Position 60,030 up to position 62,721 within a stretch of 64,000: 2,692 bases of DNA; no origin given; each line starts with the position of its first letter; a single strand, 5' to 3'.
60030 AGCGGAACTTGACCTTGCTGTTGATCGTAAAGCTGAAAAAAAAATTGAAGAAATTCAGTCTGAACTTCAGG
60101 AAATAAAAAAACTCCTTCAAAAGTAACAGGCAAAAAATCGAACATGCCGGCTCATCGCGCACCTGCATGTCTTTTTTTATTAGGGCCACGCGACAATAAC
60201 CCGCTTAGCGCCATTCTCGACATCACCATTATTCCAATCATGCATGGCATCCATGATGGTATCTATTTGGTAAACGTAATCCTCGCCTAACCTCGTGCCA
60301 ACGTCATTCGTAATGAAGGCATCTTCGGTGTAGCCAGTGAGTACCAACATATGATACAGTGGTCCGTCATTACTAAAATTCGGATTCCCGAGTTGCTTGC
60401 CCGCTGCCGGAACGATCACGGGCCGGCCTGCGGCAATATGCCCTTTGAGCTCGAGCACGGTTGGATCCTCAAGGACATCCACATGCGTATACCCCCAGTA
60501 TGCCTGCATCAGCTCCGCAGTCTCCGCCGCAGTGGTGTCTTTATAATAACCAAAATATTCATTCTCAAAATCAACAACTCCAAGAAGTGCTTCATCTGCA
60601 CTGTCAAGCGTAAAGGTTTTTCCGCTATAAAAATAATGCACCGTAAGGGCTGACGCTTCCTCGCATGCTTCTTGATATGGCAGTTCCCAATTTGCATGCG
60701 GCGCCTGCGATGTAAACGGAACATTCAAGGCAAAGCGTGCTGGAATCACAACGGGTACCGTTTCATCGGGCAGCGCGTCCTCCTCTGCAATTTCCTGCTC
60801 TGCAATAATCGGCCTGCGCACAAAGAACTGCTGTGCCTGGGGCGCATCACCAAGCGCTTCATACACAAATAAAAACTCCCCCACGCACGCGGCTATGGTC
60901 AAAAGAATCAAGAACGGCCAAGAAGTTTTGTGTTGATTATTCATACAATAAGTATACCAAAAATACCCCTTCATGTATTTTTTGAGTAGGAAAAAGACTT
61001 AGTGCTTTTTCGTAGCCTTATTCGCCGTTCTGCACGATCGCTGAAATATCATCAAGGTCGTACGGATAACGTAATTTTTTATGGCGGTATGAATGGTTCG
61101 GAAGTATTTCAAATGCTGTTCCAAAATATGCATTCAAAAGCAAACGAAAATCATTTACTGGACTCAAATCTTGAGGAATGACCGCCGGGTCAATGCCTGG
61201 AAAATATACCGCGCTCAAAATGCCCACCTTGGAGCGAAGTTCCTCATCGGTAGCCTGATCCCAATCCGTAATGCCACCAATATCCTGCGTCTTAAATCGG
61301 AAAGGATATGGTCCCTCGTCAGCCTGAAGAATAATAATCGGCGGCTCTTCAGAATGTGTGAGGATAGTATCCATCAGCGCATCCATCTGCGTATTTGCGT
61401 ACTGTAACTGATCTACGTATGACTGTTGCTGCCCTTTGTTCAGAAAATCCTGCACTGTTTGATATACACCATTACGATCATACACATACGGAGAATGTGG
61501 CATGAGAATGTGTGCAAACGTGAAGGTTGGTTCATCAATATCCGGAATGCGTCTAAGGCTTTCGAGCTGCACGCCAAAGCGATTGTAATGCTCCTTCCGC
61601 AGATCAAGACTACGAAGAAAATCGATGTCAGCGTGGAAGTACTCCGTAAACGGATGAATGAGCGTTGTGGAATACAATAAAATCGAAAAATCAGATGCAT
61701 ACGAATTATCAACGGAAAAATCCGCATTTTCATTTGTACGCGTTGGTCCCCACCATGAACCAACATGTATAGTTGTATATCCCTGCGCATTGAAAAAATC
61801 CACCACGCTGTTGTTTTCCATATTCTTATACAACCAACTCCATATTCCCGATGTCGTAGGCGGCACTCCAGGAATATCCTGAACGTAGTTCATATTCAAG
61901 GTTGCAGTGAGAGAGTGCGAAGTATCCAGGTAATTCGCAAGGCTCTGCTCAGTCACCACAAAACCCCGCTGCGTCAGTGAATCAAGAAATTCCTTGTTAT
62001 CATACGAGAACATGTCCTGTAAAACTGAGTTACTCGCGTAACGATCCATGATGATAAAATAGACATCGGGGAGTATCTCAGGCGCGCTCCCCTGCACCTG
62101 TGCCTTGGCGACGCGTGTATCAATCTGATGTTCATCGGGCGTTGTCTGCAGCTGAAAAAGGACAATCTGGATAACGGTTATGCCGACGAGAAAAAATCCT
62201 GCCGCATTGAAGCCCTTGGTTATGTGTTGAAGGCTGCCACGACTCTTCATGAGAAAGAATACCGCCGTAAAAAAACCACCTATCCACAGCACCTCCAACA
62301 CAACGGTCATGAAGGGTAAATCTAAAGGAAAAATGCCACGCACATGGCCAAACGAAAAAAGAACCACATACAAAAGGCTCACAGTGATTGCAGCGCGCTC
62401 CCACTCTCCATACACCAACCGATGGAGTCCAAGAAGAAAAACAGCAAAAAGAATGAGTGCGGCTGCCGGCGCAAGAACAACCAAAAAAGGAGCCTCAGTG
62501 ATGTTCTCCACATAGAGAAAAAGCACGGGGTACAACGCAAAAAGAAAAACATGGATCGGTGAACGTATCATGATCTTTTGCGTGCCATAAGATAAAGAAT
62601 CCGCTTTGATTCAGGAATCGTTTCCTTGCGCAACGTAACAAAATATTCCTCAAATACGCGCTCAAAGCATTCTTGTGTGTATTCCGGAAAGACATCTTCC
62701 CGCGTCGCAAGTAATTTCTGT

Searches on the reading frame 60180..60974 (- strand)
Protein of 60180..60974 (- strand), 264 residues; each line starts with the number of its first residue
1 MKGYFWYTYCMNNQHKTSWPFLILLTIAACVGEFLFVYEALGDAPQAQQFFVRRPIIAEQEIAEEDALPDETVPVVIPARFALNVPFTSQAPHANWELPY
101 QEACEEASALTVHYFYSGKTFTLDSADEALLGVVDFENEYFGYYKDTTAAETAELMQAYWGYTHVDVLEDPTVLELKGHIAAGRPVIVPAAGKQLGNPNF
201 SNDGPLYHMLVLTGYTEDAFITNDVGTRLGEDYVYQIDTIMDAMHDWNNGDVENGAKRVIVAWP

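Call 33: search_protein_families(library=pfam, proteins=[window:60180-60974:-], max_evalue=0.00001)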
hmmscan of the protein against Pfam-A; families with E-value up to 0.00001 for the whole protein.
window:60180-60974:- (264 aa): 1 family
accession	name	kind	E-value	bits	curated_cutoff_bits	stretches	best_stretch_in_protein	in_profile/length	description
PF13529.12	Peptidase_C39_2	-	8e-10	39.9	24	1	83-224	1-141/143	Peptidase_C39 like family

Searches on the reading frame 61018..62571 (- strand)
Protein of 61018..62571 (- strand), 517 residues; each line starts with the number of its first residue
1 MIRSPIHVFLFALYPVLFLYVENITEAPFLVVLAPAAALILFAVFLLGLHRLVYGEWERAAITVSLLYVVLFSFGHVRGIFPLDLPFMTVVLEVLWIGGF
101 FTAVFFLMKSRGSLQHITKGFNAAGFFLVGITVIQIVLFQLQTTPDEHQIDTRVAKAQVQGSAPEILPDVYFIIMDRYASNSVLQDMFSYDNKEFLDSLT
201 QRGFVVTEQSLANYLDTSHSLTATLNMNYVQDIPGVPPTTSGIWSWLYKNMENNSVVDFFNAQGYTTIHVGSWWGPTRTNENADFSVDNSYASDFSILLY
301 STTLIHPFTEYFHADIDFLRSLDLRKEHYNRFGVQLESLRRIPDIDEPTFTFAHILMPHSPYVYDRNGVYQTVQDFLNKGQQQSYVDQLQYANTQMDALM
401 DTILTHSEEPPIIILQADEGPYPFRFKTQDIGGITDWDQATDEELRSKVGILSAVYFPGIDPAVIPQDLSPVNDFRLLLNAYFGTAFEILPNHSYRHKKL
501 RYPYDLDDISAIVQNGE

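Call 33: search_protein_families(library=pfam, proteins=[window:61018-62571:-], max_evalue=0.00001)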
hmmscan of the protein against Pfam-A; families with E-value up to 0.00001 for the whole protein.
window:61018-62571:- (517 aa): 1 family
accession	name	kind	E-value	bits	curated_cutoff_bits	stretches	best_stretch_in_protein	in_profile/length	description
PF00884.28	Sulfatase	-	2.8e-08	33.9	25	1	168-440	1-264/301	Sulfatase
